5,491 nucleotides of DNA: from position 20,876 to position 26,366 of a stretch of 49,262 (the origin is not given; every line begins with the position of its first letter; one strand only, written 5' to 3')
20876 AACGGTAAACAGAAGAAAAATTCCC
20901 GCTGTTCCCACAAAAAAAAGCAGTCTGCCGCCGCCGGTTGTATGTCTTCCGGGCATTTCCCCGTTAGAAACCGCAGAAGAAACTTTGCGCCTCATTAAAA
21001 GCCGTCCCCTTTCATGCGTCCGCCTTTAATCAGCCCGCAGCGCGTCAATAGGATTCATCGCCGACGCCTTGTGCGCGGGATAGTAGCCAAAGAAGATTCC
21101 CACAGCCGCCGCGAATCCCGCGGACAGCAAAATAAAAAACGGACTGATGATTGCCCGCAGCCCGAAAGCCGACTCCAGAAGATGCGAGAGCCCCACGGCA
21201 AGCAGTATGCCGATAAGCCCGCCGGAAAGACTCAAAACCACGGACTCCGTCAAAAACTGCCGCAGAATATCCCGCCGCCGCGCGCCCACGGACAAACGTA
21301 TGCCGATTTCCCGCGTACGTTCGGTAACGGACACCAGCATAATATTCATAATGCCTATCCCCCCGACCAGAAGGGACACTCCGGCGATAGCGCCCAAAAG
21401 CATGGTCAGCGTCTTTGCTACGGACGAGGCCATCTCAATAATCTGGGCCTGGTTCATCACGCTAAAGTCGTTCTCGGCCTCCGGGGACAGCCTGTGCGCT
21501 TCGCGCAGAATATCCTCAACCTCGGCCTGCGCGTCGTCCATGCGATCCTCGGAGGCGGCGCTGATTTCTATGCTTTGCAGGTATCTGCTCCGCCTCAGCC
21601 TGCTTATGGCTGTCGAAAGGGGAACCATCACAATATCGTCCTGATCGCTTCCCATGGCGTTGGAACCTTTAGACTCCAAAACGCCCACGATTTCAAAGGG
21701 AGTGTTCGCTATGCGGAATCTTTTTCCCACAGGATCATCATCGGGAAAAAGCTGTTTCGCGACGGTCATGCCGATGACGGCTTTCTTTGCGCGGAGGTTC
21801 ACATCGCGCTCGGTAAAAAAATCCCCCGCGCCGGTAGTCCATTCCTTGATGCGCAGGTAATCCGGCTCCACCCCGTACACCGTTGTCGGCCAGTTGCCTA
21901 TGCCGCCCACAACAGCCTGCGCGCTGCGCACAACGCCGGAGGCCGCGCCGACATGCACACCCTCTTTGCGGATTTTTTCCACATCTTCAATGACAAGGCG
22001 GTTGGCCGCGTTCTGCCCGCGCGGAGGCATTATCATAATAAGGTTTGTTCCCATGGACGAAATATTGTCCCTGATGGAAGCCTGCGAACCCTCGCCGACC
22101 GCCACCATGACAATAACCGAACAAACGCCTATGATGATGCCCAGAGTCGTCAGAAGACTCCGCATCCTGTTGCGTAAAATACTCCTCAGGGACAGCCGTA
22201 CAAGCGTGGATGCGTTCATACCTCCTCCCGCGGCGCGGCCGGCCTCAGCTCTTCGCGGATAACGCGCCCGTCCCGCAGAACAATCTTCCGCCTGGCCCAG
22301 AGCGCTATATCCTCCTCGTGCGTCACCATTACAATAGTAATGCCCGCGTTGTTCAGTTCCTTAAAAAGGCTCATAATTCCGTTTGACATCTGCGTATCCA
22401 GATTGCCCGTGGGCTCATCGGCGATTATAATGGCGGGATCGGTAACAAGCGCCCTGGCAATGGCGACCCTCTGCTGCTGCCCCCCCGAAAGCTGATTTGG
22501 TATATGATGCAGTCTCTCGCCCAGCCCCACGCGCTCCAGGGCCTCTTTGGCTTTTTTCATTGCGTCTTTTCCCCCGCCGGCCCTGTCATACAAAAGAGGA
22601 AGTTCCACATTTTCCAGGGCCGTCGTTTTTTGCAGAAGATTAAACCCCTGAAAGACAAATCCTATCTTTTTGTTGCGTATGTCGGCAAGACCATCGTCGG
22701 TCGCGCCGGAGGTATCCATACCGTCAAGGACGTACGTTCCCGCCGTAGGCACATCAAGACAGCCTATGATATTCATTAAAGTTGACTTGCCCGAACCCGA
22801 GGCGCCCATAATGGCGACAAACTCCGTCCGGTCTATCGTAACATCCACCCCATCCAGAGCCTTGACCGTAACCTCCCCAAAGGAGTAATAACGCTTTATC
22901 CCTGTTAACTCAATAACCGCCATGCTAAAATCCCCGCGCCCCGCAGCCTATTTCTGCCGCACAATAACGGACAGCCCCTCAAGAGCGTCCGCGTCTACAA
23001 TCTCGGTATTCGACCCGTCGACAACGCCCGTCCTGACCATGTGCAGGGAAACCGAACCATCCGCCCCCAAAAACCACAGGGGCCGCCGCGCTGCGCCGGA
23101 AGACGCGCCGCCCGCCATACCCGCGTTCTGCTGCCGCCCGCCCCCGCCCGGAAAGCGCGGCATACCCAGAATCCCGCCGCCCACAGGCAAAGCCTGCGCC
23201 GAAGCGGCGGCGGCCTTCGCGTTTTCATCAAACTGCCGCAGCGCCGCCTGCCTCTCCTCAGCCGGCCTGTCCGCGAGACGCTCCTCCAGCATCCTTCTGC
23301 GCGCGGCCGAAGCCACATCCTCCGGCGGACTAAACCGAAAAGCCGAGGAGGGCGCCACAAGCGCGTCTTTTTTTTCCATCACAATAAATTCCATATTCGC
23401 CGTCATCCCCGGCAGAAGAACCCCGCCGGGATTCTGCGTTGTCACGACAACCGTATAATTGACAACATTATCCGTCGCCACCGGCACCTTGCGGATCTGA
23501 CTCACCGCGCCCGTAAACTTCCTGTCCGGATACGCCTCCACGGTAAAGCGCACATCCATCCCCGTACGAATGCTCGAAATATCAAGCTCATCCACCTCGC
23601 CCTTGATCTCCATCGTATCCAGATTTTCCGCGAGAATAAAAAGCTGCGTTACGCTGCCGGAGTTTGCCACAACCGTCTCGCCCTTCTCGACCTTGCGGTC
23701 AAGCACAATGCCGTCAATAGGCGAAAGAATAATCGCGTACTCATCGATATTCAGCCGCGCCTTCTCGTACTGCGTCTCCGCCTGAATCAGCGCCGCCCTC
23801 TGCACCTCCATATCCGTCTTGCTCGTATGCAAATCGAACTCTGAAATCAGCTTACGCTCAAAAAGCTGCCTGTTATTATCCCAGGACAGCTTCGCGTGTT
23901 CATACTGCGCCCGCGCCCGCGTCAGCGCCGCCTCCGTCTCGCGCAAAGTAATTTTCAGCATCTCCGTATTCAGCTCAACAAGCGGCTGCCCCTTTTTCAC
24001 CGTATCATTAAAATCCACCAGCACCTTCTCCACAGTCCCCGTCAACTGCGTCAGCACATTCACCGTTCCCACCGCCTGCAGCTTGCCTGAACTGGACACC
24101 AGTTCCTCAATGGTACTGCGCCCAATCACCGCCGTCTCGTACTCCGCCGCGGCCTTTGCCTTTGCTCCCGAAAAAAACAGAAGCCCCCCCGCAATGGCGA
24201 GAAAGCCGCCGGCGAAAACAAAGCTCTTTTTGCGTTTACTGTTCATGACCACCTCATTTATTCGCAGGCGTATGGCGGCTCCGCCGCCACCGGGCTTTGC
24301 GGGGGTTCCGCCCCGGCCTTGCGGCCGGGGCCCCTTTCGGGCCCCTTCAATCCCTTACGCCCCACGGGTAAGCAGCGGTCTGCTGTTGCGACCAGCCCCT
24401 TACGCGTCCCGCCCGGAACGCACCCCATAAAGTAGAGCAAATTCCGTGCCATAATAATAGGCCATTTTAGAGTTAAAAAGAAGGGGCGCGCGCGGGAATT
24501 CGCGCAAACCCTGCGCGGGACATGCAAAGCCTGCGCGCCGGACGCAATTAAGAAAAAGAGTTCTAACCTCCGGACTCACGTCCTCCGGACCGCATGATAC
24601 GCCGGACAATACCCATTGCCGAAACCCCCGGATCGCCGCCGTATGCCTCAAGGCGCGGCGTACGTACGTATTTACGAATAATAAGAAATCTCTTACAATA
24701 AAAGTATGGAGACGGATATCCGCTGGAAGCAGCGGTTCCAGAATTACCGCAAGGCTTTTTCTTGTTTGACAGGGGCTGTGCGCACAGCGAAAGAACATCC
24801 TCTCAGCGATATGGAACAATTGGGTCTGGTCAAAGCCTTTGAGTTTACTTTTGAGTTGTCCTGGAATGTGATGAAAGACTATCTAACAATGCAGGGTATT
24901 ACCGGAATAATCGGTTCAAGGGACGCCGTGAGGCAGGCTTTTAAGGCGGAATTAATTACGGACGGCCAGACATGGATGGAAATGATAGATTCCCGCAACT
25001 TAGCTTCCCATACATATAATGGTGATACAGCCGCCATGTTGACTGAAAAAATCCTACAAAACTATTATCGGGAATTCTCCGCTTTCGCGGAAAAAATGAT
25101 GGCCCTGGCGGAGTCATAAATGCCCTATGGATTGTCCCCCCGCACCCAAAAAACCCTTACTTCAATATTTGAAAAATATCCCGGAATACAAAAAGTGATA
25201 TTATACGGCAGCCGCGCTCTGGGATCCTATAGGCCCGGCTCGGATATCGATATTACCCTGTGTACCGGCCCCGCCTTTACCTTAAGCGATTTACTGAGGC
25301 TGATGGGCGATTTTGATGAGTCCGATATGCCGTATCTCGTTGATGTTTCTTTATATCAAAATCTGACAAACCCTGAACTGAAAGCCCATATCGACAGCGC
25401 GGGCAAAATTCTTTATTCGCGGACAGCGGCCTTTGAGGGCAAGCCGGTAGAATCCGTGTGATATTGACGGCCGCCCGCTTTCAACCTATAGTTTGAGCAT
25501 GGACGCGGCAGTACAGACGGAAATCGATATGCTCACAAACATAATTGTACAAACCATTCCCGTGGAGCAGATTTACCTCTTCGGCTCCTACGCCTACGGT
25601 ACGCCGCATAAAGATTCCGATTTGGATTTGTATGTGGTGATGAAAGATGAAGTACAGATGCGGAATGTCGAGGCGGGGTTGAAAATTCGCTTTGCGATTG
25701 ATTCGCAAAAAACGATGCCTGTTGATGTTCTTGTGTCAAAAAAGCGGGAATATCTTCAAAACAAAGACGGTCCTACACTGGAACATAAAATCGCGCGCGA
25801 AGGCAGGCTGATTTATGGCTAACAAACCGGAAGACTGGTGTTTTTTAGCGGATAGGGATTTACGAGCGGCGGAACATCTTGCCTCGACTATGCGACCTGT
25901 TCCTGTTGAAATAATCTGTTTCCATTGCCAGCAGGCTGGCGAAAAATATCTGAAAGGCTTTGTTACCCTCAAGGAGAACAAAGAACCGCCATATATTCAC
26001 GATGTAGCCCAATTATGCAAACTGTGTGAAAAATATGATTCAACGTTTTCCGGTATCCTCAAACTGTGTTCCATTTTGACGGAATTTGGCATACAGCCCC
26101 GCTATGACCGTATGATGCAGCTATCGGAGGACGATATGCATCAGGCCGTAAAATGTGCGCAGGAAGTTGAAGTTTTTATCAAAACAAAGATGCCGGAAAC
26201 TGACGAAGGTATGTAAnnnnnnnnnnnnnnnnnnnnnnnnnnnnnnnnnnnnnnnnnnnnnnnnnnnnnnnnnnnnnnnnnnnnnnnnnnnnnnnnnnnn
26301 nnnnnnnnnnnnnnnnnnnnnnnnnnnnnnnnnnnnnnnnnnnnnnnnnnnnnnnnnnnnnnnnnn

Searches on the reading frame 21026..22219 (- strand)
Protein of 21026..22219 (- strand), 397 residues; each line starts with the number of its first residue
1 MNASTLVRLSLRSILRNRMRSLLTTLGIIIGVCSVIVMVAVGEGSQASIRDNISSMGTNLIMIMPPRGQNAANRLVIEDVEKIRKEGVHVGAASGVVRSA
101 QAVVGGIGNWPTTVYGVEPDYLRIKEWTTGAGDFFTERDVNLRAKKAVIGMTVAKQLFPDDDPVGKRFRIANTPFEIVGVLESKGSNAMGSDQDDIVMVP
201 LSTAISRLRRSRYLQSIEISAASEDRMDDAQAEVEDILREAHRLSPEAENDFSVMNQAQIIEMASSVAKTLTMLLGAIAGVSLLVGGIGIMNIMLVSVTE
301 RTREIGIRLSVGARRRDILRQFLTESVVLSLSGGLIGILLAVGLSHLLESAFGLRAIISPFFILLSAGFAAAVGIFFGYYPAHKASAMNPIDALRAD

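Call 50: search_protein_families(library=pfam, max_evalue=0.00001, proteins=[window:21026-22219:-])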
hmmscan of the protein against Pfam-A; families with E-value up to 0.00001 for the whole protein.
window:21026-22219:- (397 aa): 2 families
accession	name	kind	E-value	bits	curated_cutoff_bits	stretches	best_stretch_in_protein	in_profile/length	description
PF12704.14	MacB_PCD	-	7e-49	167.4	27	1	21-236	1-206/207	MacB-like periplasmic core domain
PF02687.27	FtsX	-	1.7e-24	86.6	25.5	1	277-390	2-120/120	FtsX-like permease C-terminal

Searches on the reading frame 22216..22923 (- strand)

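Call 50: search_protein_families(library=pfam, max_evalue=0.00001, proteins=[window:22216-22923:-])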
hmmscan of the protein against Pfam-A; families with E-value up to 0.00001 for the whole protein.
window:22216-22923:- (235 aa): 2 families
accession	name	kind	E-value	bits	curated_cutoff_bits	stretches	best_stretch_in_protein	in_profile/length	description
PF00005.33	ABC_tran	-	1.6e-32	113.4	25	1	23-172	1-136/137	ABC transporter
PF13304.12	AAA_21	-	6.4e-07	30.2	27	0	144-202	237-298/304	AAA domain, putative AbiEii toxin, Type IV TA system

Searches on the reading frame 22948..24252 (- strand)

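Call 13: search_protein_families(library=pfam, proteins=[window:22948-24252:-])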
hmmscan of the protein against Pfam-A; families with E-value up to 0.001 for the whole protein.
window:22948-24252:- (434 aa): 3 families
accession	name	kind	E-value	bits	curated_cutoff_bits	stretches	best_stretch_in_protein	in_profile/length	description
PF16576.10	HlyD_D23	-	1.4e-19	70.7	30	1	64-285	20-214/214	Barrel-sandwich domain of CusB or HlyD membrane-fusion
PF13437.12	HlyD_3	-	9.6e-11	42.8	22.2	1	175-281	2-105/106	HlyD family secretion protein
PF02321.23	OEP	-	0.00054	20.2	22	1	102-170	115-183/187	Outer membrane efflux protein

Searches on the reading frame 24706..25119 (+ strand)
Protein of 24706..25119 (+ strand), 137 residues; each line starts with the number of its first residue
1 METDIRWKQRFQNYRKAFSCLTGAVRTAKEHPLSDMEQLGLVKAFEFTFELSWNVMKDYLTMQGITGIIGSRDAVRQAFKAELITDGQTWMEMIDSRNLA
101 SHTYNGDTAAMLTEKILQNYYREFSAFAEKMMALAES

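Call 13: search_protein_families(library=pfam, proteins=[window:24706-25119:+])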
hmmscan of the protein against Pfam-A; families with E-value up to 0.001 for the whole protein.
window:24706-25119:+ (137 aa): 2 families
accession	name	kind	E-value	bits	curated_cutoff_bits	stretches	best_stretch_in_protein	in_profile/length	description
PF08780.16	NTase_sub_bind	-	4.1e-41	140.3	31.8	1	9-131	1-124/126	Nucleotidyltransferase substrate binding protein like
PF01934.22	HepT-like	-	0.0008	19.6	23.5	1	34-131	23-120/120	Ribonuclease HepT-like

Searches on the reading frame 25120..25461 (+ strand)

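Call 13: search_protein_families(library=pfam, proteins=[window:25120-25461:+])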
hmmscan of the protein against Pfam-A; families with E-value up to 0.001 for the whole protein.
window:25120-25461:+ (113 aa): 2 families
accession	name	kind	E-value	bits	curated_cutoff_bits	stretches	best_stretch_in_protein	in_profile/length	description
PF18765.7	Polbeta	-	3.7e-16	59.5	26.9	1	12-101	2-90/93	Polymerase beta, Nucleotidyltransferase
PF01909.29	NTP_transf_2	-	2.7e-09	37.7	21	1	16-89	8-84/93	Nucleotidyltransferase domain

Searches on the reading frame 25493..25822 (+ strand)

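Call 13: search_protein_families(library=pfam, proteins=[window:25493-25822:+])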
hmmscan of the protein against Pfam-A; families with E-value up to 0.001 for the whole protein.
window:25493-25822:+ (109 aa): 3 families
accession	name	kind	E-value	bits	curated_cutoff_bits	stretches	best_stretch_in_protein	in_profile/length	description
PF18765.7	Polbeta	-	4.8e-13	49.5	26.9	1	14-108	3-88/93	Polymerase beta, Nucleotidyltransferase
PF01909.29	NTP_transf_2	-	8.8e-13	48.9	21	1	16-86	6-78/93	Nucleotidyltransferase domain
PF22600.2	MTPAP-like_central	-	2.1e-05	25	27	1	11-61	26-76/139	Poly(A) RNA polymerase, mitochondrial-like, central palm domain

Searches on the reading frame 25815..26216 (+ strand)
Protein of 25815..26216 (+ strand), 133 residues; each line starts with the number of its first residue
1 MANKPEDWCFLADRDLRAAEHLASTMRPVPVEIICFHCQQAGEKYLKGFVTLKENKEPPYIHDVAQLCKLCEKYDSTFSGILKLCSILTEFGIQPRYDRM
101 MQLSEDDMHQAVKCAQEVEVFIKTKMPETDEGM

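Call 13: search_protein_families(library=pfam, proteins=[window:25815-26216:+])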
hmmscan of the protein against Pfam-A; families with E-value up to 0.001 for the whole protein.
window:25815-26216:+ (133 aa): 1 family
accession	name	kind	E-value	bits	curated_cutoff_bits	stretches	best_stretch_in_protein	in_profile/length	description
PF05168.19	HEPN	-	4e-20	72.6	22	1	6-119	2-111/117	HEPN domain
